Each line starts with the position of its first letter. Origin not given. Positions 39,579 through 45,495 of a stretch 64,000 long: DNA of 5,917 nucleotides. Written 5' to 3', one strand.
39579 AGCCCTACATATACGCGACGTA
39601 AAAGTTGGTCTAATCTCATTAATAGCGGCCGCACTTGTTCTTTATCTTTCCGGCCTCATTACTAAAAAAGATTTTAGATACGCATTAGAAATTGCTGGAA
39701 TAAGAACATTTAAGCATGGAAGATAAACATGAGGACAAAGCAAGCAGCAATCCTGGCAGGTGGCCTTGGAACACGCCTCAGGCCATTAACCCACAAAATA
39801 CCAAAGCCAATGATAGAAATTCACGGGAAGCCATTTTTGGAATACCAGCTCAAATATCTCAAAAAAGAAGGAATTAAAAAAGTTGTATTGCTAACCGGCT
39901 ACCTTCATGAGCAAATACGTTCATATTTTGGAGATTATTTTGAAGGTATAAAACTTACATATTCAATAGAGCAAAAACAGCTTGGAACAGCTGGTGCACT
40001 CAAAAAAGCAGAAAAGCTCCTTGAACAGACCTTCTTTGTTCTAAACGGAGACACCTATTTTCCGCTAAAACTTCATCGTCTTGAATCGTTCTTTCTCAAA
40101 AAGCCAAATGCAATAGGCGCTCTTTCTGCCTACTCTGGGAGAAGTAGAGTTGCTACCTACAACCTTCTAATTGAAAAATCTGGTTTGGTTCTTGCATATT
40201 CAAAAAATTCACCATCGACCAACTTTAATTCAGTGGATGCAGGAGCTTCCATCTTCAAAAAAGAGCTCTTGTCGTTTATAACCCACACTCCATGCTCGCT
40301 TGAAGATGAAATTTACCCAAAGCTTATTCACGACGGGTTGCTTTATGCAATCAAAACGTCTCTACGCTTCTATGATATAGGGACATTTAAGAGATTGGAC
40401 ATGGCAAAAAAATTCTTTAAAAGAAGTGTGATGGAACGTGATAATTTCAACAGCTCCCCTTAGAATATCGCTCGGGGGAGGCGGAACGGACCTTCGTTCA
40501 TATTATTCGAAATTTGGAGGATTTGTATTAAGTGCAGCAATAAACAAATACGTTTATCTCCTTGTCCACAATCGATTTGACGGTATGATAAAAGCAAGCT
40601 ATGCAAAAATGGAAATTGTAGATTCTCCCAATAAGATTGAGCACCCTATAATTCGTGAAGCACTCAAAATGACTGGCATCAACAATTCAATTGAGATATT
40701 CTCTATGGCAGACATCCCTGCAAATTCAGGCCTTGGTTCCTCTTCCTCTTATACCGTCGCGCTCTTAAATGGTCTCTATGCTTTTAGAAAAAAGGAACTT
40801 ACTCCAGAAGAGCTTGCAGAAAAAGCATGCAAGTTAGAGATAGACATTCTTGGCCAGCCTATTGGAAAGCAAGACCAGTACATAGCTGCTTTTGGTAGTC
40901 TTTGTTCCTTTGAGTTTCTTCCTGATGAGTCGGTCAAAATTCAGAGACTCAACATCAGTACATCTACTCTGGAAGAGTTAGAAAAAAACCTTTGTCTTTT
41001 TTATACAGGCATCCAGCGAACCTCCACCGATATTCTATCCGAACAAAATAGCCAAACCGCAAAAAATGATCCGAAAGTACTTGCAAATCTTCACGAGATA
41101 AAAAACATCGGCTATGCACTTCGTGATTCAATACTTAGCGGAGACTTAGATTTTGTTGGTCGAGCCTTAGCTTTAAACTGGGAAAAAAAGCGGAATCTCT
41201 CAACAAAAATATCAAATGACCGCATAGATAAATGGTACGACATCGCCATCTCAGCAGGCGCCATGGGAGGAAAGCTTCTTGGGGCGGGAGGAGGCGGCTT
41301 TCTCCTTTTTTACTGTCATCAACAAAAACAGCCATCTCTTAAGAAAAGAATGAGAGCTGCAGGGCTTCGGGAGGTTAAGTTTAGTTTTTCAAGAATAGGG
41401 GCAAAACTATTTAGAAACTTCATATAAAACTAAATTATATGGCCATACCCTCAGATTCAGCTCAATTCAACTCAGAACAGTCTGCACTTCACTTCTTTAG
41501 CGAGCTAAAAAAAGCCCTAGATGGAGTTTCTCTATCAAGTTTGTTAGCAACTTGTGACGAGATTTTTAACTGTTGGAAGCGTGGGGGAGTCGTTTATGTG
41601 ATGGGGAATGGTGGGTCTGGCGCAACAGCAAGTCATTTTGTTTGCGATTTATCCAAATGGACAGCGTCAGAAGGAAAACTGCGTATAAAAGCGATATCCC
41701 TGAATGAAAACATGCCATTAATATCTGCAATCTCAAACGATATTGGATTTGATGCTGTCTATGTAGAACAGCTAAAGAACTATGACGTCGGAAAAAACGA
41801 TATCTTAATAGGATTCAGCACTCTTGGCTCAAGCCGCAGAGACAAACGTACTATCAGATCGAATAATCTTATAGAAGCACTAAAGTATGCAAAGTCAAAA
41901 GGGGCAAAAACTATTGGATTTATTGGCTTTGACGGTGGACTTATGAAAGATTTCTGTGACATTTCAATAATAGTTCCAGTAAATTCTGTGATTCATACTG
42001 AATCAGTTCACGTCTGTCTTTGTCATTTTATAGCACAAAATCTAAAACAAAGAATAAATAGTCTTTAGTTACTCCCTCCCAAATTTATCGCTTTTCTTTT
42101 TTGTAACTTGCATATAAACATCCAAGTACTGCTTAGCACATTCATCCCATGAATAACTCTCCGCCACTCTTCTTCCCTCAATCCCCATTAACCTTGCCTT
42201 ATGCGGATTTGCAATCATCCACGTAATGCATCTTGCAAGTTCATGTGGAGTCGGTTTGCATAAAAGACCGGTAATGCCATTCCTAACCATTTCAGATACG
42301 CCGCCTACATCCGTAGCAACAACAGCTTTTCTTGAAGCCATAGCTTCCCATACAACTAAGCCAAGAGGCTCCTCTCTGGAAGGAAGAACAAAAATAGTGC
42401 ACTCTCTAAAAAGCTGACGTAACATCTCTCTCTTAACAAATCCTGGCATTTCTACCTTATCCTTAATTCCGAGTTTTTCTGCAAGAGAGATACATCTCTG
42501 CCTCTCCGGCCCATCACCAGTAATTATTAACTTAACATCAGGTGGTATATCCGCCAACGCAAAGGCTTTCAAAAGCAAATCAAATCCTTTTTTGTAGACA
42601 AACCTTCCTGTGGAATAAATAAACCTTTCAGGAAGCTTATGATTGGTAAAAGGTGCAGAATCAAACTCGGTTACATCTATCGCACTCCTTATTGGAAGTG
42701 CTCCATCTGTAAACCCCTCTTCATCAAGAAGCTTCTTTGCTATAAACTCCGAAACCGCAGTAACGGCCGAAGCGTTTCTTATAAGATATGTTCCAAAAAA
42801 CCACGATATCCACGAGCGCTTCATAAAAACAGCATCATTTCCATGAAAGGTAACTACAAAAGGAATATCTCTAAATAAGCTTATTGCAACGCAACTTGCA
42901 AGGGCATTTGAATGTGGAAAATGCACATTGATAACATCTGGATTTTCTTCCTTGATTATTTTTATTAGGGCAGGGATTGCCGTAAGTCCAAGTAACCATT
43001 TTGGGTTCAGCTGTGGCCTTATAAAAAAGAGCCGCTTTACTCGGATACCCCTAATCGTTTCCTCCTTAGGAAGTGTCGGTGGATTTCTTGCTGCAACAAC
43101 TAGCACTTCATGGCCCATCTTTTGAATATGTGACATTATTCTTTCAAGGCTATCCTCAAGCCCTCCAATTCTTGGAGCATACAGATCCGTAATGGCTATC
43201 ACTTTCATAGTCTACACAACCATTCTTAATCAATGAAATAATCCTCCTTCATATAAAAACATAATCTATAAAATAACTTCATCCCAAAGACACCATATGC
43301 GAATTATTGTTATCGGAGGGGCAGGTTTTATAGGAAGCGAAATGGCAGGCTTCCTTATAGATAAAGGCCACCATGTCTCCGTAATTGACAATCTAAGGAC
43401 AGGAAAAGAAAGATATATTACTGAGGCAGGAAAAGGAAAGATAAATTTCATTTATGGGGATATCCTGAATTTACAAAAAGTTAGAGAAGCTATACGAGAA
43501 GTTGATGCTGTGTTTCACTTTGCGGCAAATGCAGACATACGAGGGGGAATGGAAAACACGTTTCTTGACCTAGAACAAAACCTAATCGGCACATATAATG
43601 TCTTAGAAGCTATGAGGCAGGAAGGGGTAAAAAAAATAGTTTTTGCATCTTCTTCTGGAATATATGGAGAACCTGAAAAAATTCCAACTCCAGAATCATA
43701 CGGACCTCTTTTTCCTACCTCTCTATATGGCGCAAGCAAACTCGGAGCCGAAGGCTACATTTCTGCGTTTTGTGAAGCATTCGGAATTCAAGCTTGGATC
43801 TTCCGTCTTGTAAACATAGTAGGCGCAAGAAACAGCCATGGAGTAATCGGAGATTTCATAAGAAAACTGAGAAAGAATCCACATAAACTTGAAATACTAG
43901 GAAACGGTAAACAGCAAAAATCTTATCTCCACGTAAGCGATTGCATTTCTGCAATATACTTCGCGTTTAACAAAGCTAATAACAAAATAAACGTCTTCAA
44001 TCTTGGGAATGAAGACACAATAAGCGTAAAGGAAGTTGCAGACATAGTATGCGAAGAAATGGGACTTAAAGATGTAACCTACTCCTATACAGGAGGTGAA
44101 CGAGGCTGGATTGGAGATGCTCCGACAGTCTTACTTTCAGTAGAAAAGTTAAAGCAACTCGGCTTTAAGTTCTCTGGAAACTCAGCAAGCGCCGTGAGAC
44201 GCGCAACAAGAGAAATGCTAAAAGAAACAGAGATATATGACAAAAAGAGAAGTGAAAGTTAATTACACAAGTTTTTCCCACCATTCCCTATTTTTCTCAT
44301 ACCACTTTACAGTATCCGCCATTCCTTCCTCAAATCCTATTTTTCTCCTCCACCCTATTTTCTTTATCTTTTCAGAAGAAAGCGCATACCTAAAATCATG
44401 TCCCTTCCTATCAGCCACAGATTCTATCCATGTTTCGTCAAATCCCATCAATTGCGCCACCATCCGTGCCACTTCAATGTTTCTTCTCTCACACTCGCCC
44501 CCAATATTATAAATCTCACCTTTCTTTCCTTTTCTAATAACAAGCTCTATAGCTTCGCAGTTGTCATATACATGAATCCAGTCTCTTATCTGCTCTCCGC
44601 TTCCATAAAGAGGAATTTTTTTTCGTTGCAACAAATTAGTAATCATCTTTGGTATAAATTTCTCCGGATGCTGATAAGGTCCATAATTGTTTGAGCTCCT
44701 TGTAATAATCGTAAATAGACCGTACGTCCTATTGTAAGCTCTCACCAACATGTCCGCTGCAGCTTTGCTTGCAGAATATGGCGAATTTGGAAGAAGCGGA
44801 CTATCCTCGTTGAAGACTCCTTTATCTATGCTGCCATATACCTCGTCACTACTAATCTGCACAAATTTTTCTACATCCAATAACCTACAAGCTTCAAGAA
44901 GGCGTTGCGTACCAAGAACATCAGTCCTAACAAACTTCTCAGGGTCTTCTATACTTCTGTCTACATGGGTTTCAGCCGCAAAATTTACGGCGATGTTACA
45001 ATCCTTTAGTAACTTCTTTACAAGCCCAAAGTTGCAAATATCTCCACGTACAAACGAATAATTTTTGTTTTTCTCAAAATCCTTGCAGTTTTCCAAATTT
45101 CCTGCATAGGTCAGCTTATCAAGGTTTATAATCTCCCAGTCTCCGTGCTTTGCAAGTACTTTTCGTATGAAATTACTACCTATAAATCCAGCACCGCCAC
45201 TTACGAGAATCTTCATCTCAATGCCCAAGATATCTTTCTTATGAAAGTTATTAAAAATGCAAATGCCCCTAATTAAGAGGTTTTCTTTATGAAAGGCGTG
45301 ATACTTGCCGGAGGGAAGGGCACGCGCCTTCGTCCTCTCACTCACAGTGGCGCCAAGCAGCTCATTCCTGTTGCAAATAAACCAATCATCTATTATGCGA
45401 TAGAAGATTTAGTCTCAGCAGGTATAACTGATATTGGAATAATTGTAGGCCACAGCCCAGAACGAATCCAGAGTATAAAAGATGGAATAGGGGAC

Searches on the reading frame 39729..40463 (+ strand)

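Call 7: search_protein_families(library=pfam, proteins=[window:39729-40463:+], max_evalue=0.00001)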
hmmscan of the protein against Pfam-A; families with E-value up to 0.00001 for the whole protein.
window:39729-40463:+ (244 aa): 2 families
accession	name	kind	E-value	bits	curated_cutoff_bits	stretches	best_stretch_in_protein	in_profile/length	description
PF00483.29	NTP_transferase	-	3.7e-25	89.4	21.2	1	6-229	2-241/245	Nucleotidyl transferase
PF12804.13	NTP_transf_3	-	1.6e-10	41.8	27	1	6-112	1-101/160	MobA-like NTP transferase domain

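Call 37: search_protein_families(library=ncbifam, proteins=[window:39729-40463:+], max_evalue=1e-10)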
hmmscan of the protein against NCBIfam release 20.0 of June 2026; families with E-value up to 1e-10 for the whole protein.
window:39729-40463:+ (244 aa): 15 families
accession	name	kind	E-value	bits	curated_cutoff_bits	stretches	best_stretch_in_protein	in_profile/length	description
NF049965.1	GlMnHpPGnyltfHddC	equivalog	1.9e-40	138.9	300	1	4-181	1-172/221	D-glycero-D-manno-heptose 1-phosphate guanosyltransferase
NF052502.1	man1P_GTase_Rv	exception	7.1e-35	120.5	440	1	5-219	2-219/352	mannose-1-phosphate guanylyltransferase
TIGR03992.1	Arch_glmU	subfamily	2.6e-34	118.8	292.1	1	5-218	2-215/393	bifunctional sugar-1-phosphate nucleotidylyltransferase/acetyltransferase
NF045761.1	NAMPUrTaseMurU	equivalog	3.5e-30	105.5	250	1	5-227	2-224/226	N-acetylmuramate alpha-1-phosphate uridylyltransferase MurU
NF041313.1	UDPGP_AglF_Halo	equivalog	3.6e-28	98.6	400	1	5-115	2-112/234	UTP--glucose-1-phosphate uridylyltransferase AglF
TIGR01208.1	rmlA_long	equivalog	6.3e-20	71.4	320.25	1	6-127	2-127/353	glucose-1-phosphate thymidylyltransferase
TIGR02623.1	G1P_cyt_trans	equivalog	1.9e-18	66.9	300.25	1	5-71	2-68/255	glucose-1-phosphate cytidylyltransferase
NF041173.1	Sug_nt_acttase_Thmprot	equivalog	7.7e-16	58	600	1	5-194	2-186/405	bifunctional sugar-1-phosphate nucleotidylyltransferase/acetyltransferase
TIGR01173.1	glmU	equivalog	3.6e-13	49.1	366.85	1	6-111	3-104/452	bifunctional UDP-N-acetylglucosamine diphosphorylase/glucosamine-1-phosphate N-acetyltransferase GlmU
NF045697.1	MurNAcPUrMurU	equivalog_domain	6e-13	48.7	370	1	8-109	2-105/229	N-acetylmuramate alpha-1-phosphate uridylyltransferase MurU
NF010939.0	PRK14359.1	equivalog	7.7e-13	47.8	592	1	6-182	5-176/430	bifunctional UDP-N-acetylglucosamine diphosphorylase/glucosamine-1-phosphate N-acetyltransferase GlmU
NF010934.1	PRK14354.1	equivalog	7.9e-13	47.7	450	1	6-110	2-101/447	bifunctional UDP-N-acetylglucosamine diphosphorylase/glucosamine-1-phosphate N-acetyltransferase GlmU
TIGR01099.1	galU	equivalog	1.6e-11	44.3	326.8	0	4-83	2-78/261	UTP--glucose-1-phosphate uridylyltransferase GalU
NF010935.0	PRK14355.1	equivalog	3e-11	42.6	718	1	4-110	4-107/459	bifunctional UDP-N-acetylglucosamine diphosphorylase/glucosamine-1-phosphate N-acetyltransferase GlmU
TIGR01207.1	rmlA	equivalog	5.1e-11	42.2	360.65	1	7-115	3-115/286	glucose-1-phosphate thymidylyltransferase RfbA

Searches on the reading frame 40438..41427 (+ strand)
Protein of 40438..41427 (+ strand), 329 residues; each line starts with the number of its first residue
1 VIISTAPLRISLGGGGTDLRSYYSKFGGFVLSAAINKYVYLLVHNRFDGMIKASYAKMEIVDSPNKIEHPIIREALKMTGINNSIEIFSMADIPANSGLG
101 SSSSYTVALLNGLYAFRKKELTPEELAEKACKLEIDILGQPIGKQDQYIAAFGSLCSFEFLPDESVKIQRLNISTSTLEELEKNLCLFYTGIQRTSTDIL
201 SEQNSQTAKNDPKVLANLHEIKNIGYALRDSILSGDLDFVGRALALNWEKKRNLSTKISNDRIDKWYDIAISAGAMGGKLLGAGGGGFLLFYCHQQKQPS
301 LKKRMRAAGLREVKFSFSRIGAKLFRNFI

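Call 7: search_protein_families(library=pfam, proteins=[window:40438-41427:+], max_evalue=0.00001)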
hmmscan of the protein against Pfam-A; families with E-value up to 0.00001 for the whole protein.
window:40438-41427:+ (329 aa): 2 families
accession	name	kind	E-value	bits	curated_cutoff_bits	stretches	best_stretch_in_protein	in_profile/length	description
PF00288.32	GHMP_kinases_N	-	2.8e-14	53.5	22.3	1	77-153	12-86/87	GHMP kinases N terminal domain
PF08544.19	GHMP_kinases_C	-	7.1e-10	39.6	21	1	230-308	3-82/85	GHMP kinases C terminal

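Call 37: search_protein_families(library=ncbifam, proteins=[window:40438-41427:+], max_evalue=1e-10)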
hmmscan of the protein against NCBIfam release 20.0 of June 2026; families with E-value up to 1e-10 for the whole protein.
window:40438-41427:+ (329 aa): 5 families
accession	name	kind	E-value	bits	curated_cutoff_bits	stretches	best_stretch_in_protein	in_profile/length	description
NF049969.1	GlMnHpPKinHddA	equivalog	2.3e-55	188.4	600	1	2-325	3-336/338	D-glycero-D-manno-heptose 7-phosphate kinase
NF009948.0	PRK13412.1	equivalog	2e-30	105.2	721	1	81-293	723-935/974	bifunctional fucokinase/fucose-1-phosphate guanylyltransferase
TIGR00549.1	mevalon_kin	equivalog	6.1e-25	88.2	163.05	1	30-290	19-274/276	mevalonate kinase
NF003036.0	PRK03926.1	equivalog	6.1e-18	64.9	403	1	71-313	63-287/302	mevalonate kinase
NF003006.0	PRK03817.1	equivalog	3e-15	56.1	443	0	4-198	4-195/352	galactokinase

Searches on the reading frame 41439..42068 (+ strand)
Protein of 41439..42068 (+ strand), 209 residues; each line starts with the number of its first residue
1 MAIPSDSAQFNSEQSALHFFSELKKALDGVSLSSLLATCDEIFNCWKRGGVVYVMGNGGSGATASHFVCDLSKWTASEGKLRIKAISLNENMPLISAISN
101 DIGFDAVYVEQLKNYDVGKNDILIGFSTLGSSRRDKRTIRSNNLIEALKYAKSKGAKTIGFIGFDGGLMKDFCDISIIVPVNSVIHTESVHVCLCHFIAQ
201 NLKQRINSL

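Call 7: search_protein_families(library=pfam, proteins=[window:41439-42068:+], max_evalue=0.00001)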
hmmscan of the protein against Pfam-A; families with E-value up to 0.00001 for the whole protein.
window:41439-42068:+ (209 aa): 1 family
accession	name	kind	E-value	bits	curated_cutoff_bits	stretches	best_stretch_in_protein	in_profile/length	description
PF13580.11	SIS_2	-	4.3e-15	56.4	27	1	31-162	17-137/138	SIS domain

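Call 37: search_protein_families(library=ncbifam, proteins=[window:41439-42068:+], max_evalue=1e-10)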
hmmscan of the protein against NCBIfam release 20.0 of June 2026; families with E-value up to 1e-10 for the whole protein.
window:41439-42068:+ (209 aa): 5 families
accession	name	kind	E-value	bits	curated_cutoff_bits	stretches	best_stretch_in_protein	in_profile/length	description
TIGR00441.1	gmhA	equivalog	4.7e-28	98.2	209.45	1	42-201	4-152/154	D-sedoheptulose 7-phosphate isomerase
NF010546.0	PRK13936.1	equivalog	1.7e-21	76.9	276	1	33-202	27-188/197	phosphoheptose isomerase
NF001628.0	PRK00414.1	equivalog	9.8e-20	71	265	1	40-202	35-186/192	D-sedoheptulose 7-phosphate isomerase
NF010547.0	PRK13938.1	equivalog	7.4e-14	51.9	320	1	28-202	24-187/196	D-sedoheptulose 7-phosphate isomerase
NF008138.0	PRK10886.1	equivalog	3.1e-11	43.3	352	1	49-202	41-190/196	DnaA initiator-associating protein DiaA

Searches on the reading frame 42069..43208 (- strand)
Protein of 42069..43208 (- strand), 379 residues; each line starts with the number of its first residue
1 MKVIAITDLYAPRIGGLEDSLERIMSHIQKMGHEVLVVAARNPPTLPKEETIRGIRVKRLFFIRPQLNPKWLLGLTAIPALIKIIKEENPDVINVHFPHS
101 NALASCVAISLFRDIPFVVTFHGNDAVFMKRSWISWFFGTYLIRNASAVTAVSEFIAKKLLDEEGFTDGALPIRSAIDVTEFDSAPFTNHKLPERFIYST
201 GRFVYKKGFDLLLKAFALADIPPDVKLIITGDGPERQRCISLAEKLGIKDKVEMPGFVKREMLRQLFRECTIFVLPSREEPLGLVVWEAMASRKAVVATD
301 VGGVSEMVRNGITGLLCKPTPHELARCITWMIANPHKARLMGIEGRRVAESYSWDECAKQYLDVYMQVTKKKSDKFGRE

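Call 7: search_protein_families(library=pfam, proteins=[window:42069-43208:-], max_evalue=0.00001)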
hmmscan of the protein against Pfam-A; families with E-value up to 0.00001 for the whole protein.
window:42069-43208:- (379 aa): 7 families
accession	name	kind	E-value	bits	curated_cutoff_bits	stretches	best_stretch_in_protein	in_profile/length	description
PF00534.26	Glycos_transf_1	-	5.6e-43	146.9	26.4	1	189-346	10-170/172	Glycosyl transferases group 1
PF13692.12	Glyco_trans_1_4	-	3.4e-34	118.6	27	1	197-334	4-142/142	Glycosyl transferases group 1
PF13439.12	Glyco_transf_4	-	1.7e-26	93.7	28.5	1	14-167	1-155/170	Glycosyltransferase Family 4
PF13579.12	Glyco_trans_4_4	-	6.7e-20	72.5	29.7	1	15-162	1-144/158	Glycosyl transferase 4-like domain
PF13477.12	Glyco_trans_4_2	-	1.7e-10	41.7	23.4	1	23-148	15-134/139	Glycosyl transferase 4-like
PF20706.3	GT4-conflict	-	4.8e-09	36.1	26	1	142-359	143-383/385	Family 4 Glycosyltransferase in conflict systems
PF13524.12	Glyco_trans_1_2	-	9.3e-06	26.1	25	0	223-363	13-144/144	Glycosyl transferase-like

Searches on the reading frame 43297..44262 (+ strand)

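Call 7: search_protein_families(library=pfam, proteins=[window:43297-44262:+], max_evalue=0.00001)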
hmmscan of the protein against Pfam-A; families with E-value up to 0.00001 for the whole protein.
window:43297-44262:+ (321 aa): 8 families
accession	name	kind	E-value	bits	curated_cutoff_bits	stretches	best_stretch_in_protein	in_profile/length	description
PF01370.27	Epimerase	-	1.4e-52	179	20.9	1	3-237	1-240/240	NAD dependent epimerase/dehydratase family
PF16363.11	GDP_Man_Dehyd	-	2.4e-45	155.9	27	1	5-258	2-269/332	GDP-mannose 4,6 dehydratase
PF01073.25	3Beta_HSD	-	2e-21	76.7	22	1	4-157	1-159/280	3-beta hydroxysteroid dehydrogenase/isomerase family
PF02719.21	Polysacc_synt_2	-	6.9e-15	55.4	20.2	1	3-261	1-257/293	Polysaccharide biosynthesis protein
PF13460.12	NAD_binding_10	-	2.4e-13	50.8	27.2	1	7-129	1-109/184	NAD(P)H-binding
PF04321.23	RmlD_sub_bind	-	2.2e-11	43.8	27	1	1-258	1-234/287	RmlD substrate binding domain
PF07993.18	NAD_binding_4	-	5.5e-08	32.7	20.1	1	48-184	62-216/258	Male sterility protein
PF05368.20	NmrA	-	6.6e-07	29.6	27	1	2-119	4-107/298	NmrA-like family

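Call 37: search_protein_families(library=ncbifam, proteins=[window:43297-44262:+], max_evalue=1e-10)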
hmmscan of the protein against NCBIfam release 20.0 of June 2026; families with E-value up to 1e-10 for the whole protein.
window:43297-44262:+ (321 aa): 23 families
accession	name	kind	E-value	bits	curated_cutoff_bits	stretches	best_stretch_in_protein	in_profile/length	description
TIGR01179.1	galE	equivalog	2.3e-44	151.6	262.3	1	2-291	1-308/332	UDP-glucose 4-epimerase GalE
TIGR01181.1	dTDP_gluc_dehyt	equivalog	2.6e-37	128.6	365.1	1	2-265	1-271/321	dTDP-glucose 4,6-dehydratase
TIGR04180.1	EDH_00030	hypoth_equivalog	1.2e-36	126.3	475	1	3-257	1-258/297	NAD-dependent 4,6-dehydratase LegB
NF007956.0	PRK10675.1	subfamily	2.4e-29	102.5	394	1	1-184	1-189/338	UDP-glucose 4-epimerase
TIGR02197.1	heptose_epim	equivalog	2.8e-25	89.1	274.6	1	3-262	1-268/316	ADP-glyceromanno-heptose 6-epimerase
NF042422.1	oxyalk_red_OleD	equivalog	9.7e-19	67.9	580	1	1-122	1-113/329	2-alkyl-3-oxoalkanoate reductase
NF011728.1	PRK15181.1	equivalog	7.6e-18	64.6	760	1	2-255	17-282/348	Vi polysaccharide biosynthesis UDP-N-acetylglucosaminuronic acid C-4 epimerase TviC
TIGR03466.1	HpnA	hypoth_equivalog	3.4e-17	62.3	367.65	1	2-168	2-164/327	hopanoid-associated sugar epimerase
TIGR01472.1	gmd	equivalog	3.8e-17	62.5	415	1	5-275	5-288/342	GDP-mannose 4,6-dehydratase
NF043036.1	ErythonDh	equivalog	7.7e-17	61.5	325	1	1-160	1-165/321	D-erythronate dehydrogenase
NF047922.1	GDPFucSynFcl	equivalog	4.7e-16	59.1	500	1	77-310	60-304/308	GDP-L-fucose synthase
NF007582.0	PRK10217.1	equivalog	1.3e-15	57.4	698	1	2-254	3-269/355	dTDP-glucose 4,6-dehydratase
NF041015.1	UDPsulfquin_syn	equivalog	3e-15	56.1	575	0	39-131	58-155/384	UDP-sulfoquinovose synthase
NF042423.1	oxyalk_red_Shew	equivalog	3.9e-15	55.7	580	1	2-257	10-259/331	2-alkyl-3-oxoalkanoate reductase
TIGR02622.1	CDP_4_6_dhtase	equivalog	6.8e-15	55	278.45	1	2-264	6-287/352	CDP-glucose 4,6-dehydratase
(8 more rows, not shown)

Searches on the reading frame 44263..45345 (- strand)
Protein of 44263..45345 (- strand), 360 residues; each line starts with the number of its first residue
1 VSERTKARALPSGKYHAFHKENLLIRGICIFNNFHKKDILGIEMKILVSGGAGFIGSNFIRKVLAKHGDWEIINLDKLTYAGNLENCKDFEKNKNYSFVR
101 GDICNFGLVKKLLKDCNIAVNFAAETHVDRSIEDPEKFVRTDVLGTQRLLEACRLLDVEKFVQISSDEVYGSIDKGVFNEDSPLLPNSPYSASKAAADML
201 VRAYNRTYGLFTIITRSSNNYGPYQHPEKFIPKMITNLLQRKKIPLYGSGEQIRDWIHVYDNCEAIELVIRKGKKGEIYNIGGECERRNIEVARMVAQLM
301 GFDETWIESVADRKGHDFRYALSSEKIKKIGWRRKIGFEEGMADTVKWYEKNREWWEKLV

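Call 7: search_protein_families(library=pfam, proteins=[window:44263-45345:-], max_evalue=0.00001)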
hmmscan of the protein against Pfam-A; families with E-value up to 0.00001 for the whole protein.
window:44263-45345:- (360 aa): 7 families
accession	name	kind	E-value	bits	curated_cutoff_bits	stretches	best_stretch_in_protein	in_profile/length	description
PF16363.11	GDP_Man_Dehyd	-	1.9e-78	264.7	27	1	47-345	1-332/332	GDP-mannose 4,6 dehydratase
PF01370.27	Epimerase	-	1.3e-67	228.2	20.9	1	46-282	1-240/240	NAD dependent epimerase/dehydratase family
PF01073.25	3Beta_HSD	-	3.1e-24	85.9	22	1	47-260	1-219/280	3-beta hydroxysteroid dehydrogenase/isomerase family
PF04321.23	RmlD_sub_bind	-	2.7e-18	66.5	27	1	44-311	1-242/287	RmlD substrate binding domain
PF02719.21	Polysacc_synt_2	-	5.4e-15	55.8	20.2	1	46-303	1-250/293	Polysaccharide biosynthesis protein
PF07993.18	NAD_binding_4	-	3.4e-12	46.5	20.1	1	49-222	2-209/258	Male sterility protein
PF13460.12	NAD_binding_10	-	9e-09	35.9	27.2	1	50-207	1-137/184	NAD(P)H-binding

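Call 37: search_protein_families(library=ncbifam, proteins=[window:44263-45345:-], max_evalue=1e-10)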
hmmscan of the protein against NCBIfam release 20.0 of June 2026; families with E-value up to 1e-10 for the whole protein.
window:44263-45345:- (360 aa): 20 families
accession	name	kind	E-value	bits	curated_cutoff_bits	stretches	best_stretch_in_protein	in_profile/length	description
TIGR01181.1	dTDP_gluc_dehyt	equivalog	5.4e-137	456.2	365.1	1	45-359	1-321/321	dTDP-glucose 4,6-dehydratase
NF007490.0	PRK10084.1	subfamily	1.2e-93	314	649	1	44-358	1-343/361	dTDP-glucose 4,6-dehydratase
NF007582.0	PRK10217.1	equivalog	7.9e-89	298.2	698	1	45-358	3-340/355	dTDP-glucose 4,6-dehydratase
TIGR04180.1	EDH_00030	hypoth_equivalog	5.3e-43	147.2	475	1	46-303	1-259/297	NAD-dependent 4,6-dehydratase LegB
TIGR01179.1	galE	equivalog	2.1e-37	128.7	262.3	1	45-353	1-329/332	UDP-glucose 4-epimerase GalE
TIGR02622.1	CDP_4_6_dhtase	equivalog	3.3e-27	95.5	278.45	1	44-351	5-332/352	CDP-glucose 4,6-dehydratase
TIGR02197.1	heptose_epim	equivalog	5.6e-24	84.9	274.6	1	46-351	1-315/316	ADP-glyceromanno-heptose 6-epimerase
NF007956.0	PRK10675.1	subfamily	5.9e-22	78.2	394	1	44-354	1-334/338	UDP-glucose 4-epimerase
NF047922.1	GDPFucSynFcl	equivalog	1.2e-21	77.5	500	1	134-353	73-305/308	GDP-L-fucose synthase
TIGR01472.1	gmd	equivalog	2.3e-21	76.4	415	1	93-284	53-252/342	GDP-mannose 4,6-dehydratase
TIGR03466.1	HpnA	hypoth_equivalog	1.4e-19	70.1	367.65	1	44-300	1-243/327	hopanoid-associated sugar epimerase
NF011728.1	PRK15181.1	equivalog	1.7e-18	66.7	760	1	43-282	15-264/348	Vi polysaccharide biosynthesis UDP-N-acetylglucosaminuronic acid C-4 epimerase TviC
NF008872.0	PRK11908.1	equivalog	3.3e-17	62.6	294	1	44-299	2-270/349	bifunctional UDP-4-keto-pentose/UDP-xylose synthase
NF043036.1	ErythonDh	equivalog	7.6e-17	61.5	325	1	44-206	1-165/321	D-erythronate dehydrogenase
NF005998.1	PRK08125.1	equivalog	2e-15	56.2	777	1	43-290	315-574/649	bifunctional UDP-4-amino-4-deoxy-L-arabinose formyltransferase/UDP-glucuronic acid oxidase ArnA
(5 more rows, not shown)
